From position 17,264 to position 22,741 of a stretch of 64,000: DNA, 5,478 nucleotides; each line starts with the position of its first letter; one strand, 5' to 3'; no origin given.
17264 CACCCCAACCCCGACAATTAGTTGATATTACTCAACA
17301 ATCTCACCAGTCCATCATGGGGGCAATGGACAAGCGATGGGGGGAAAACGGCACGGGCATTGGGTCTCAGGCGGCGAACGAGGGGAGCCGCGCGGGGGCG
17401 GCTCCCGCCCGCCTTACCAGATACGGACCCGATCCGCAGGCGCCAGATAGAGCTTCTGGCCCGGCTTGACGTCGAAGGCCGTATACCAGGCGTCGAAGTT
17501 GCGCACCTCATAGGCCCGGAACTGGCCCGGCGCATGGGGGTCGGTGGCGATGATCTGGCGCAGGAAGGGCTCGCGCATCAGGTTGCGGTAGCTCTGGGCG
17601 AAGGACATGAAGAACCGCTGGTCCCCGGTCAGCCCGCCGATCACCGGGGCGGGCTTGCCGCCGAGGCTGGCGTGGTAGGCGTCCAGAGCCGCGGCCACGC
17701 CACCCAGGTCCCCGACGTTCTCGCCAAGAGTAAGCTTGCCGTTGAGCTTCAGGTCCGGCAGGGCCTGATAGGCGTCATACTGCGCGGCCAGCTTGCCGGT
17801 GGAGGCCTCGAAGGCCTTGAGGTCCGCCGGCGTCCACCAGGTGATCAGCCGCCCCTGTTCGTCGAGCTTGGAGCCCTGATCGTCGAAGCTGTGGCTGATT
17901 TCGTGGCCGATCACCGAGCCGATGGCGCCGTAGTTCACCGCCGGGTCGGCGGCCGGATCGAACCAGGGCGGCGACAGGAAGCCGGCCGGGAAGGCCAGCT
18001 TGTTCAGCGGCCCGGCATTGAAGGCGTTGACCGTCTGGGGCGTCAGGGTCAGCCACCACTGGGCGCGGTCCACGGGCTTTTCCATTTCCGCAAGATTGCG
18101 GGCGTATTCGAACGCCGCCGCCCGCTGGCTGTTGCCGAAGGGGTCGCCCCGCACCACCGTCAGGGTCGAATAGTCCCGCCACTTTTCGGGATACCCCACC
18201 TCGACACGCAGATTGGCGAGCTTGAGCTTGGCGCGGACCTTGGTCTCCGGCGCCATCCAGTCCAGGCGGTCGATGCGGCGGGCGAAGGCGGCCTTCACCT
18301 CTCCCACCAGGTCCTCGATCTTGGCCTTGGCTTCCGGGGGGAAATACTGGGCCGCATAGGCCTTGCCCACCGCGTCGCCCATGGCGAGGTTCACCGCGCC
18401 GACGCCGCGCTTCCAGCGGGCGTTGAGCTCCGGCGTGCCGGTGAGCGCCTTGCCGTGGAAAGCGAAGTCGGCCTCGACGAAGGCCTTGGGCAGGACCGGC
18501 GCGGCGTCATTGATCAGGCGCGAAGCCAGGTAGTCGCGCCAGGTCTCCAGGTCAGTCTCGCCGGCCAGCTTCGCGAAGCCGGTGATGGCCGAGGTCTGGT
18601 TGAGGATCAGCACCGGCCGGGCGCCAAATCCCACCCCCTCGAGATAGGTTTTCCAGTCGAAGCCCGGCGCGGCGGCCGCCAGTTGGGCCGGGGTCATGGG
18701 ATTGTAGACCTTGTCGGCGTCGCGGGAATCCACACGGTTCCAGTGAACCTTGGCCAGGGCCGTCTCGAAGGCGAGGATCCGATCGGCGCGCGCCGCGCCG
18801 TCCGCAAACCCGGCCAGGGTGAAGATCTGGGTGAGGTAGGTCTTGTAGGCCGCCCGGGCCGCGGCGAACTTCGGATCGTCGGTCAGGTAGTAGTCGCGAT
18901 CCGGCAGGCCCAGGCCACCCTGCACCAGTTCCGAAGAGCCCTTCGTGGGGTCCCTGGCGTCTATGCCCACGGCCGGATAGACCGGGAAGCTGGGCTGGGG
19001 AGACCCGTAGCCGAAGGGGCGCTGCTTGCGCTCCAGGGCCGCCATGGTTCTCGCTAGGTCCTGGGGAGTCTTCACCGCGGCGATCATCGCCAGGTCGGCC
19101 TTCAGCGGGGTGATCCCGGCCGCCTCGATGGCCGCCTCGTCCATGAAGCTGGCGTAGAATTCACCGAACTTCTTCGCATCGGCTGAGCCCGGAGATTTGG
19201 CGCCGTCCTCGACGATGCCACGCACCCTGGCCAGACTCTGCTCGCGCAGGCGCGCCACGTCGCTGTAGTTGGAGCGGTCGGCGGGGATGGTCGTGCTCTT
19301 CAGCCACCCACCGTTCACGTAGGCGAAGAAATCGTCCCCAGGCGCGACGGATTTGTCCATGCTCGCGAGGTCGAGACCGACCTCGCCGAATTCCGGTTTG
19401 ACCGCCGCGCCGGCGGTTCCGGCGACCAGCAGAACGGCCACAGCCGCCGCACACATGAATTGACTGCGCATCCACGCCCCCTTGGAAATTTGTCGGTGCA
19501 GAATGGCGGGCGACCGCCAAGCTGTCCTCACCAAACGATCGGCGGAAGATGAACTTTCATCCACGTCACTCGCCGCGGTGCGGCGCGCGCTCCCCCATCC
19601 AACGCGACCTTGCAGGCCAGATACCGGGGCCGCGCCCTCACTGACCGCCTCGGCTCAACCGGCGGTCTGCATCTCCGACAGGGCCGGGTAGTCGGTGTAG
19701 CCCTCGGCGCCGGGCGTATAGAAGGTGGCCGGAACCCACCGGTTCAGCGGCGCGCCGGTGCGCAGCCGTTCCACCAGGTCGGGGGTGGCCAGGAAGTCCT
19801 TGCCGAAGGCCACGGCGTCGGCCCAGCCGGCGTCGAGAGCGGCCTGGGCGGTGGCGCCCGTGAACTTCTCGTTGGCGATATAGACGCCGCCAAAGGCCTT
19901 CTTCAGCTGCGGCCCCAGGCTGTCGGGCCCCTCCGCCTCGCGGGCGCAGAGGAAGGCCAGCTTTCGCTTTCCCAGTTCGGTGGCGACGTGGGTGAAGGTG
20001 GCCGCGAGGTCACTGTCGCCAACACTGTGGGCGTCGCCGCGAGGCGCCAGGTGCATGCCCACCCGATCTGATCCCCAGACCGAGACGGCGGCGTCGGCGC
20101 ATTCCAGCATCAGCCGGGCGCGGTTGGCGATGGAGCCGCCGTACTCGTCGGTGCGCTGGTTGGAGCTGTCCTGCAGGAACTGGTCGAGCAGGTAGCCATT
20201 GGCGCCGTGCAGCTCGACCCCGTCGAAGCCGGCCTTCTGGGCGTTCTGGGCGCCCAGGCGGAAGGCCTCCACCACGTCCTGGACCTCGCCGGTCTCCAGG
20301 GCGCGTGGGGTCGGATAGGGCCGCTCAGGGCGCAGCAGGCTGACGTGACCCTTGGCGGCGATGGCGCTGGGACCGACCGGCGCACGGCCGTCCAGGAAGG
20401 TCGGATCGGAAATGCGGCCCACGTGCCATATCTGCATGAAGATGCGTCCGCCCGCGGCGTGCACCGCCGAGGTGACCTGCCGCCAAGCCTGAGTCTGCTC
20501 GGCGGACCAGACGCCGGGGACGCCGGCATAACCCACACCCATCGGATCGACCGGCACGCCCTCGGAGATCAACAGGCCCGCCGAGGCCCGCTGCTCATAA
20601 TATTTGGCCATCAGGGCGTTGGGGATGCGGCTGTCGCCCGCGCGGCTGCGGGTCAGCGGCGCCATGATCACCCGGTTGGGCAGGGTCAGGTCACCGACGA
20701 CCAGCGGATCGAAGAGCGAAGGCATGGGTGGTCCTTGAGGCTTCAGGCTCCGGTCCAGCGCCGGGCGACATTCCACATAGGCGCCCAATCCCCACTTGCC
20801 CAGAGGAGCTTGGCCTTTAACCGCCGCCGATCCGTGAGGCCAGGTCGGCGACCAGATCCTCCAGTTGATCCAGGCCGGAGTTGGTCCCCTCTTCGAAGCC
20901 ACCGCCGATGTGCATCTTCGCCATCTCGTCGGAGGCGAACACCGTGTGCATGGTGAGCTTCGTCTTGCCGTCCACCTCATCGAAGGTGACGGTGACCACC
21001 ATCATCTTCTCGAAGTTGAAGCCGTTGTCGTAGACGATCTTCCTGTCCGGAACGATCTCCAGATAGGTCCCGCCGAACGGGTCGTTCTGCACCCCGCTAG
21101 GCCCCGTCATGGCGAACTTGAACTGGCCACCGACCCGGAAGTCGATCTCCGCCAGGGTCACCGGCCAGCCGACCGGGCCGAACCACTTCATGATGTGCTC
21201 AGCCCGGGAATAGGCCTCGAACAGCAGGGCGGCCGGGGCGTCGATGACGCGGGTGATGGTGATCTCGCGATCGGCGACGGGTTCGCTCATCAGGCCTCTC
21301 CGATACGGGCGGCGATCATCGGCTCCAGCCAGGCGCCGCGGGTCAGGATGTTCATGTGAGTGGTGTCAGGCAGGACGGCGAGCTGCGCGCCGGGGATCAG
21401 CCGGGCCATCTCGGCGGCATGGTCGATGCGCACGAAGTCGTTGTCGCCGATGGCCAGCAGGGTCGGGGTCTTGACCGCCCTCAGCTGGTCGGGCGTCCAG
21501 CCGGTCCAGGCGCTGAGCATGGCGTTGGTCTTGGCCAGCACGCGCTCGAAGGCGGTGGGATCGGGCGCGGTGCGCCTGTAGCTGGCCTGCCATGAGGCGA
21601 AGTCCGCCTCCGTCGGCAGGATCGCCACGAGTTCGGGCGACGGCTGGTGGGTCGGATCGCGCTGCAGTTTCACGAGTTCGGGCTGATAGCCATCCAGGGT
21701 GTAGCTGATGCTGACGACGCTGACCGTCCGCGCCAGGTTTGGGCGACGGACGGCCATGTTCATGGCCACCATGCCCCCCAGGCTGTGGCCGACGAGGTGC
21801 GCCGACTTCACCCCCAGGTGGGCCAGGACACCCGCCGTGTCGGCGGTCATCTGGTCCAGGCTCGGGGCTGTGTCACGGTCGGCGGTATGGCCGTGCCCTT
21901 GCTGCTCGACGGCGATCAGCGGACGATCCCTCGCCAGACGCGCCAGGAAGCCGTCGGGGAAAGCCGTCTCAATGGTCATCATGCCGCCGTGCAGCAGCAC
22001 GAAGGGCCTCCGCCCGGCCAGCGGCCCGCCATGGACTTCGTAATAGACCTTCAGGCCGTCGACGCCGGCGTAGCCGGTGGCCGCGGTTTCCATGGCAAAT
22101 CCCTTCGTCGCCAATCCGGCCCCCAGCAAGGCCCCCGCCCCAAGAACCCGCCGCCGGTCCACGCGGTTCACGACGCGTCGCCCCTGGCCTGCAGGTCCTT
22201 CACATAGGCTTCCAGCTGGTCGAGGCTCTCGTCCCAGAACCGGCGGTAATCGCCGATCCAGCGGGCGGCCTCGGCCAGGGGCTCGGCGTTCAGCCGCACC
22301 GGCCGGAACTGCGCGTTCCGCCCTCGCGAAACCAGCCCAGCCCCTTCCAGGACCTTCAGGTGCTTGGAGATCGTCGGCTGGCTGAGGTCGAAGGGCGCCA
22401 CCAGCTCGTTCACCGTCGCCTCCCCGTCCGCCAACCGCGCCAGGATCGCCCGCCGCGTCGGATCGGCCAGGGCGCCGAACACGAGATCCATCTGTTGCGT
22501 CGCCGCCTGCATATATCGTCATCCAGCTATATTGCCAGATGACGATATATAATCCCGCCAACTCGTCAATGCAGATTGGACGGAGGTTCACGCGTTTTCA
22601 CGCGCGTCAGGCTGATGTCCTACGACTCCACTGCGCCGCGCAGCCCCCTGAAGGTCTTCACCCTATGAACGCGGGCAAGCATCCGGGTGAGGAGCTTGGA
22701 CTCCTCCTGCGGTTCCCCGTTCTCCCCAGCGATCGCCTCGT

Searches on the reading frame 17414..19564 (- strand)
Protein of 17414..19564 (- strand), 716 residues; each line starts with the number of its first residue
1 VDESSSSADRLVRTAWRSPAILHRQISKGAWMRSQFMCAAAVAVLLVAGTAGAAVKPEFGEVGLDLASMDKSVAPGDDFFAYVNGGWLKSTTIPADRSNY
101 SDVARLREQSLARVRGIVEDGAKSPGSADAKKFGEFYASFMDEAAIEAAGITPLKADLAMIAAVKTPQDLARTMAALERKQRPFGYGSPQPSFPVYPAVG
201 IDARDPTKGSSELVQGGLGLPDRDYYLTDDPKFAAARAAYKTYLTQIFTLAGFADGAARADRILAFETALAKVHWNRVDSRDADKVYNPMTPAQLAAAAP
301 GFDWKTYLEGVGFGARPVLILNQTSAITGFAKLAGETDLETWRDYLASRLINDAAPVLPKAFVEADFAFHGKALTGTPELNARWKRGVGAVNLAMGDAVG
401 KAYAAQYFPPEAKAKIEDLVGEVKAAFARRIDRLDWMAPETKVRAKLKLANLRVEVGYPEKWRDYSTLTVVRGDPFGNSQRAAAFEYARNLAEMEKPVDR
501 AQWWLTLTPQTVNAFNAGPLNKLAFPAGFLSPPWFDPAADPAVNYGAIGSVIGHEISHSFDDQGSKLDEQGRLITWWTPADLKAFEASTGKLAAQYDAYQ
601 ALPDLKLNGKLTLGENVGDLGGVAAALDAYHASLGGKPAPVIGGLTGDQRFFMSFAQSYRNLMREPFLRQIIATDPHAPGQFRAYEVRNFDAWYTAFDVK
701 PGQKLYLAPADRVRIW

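Call 33: search_protein_families(library=pfam, proteins=[window:17414-19564:-], max_evalue=0.01)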
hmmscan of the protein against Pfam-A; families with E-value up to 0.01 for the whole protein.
window:17414-19564:- (716 aa): 2 families
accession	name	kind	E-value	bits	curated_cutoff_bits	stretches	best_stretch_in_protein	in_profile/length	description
PF05649.18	Peptidase_M13_N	-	1.7e-115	387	32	1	75-459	1-381/381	Peptidase family M13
PF01431.27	Peptidase_M13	-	1.1e-57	195.5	24.5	1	513-713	1-205/205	Peptidase family M13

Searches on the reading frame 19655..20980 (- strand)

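Call 33: search_protein_families(library=pfam, proteins=[window:19655-20980:-], max_evalue=0.01)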
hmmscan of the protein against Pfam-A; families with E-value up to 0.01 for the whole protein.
window:19655-20980:- (441 aa): 1 family
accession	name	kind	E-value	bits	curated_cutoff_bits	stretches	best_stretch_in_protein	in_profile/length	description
PF00724.26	Oxidored_FMN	-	4e-68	230.6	27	1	88-413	1-342/342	NADH:flavin oxidoreductase / NADH oxidase family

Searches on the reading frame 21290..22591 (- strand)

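Call 33: search_protein_families(library=pfam, proteins=[window:21290-22591:-], max_evalue=0.01)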
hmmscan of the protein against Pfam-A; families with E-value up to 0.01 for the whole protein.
window:21290-22591:- (433 aa): 5 families
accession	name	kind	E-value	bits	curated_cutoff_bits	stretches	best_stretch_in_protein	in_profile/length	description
PF12697.13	Abhydrolase_6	-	1.2e-18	69.1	26.3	1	197-416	1-208/217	Alpha/beta hydrolase family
PF00561.26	Abhydrolase_1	-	1.1e-14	55.2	25.8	1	196-417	2-243/245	alpha/beta hydrolase fold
PF12146.15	Hydrolase_4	-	7.8e-12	45.4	27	1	199-412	9-232/239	Serine aminopeptidase, S33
PF00975.26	Thioesterase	-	1.2e-09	39.2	26.4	1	218-417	22-212/226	Thioesterase domain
PF00756.26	Esterase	-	0.00068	19.9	22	1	264-295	117-149/251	Putative esterase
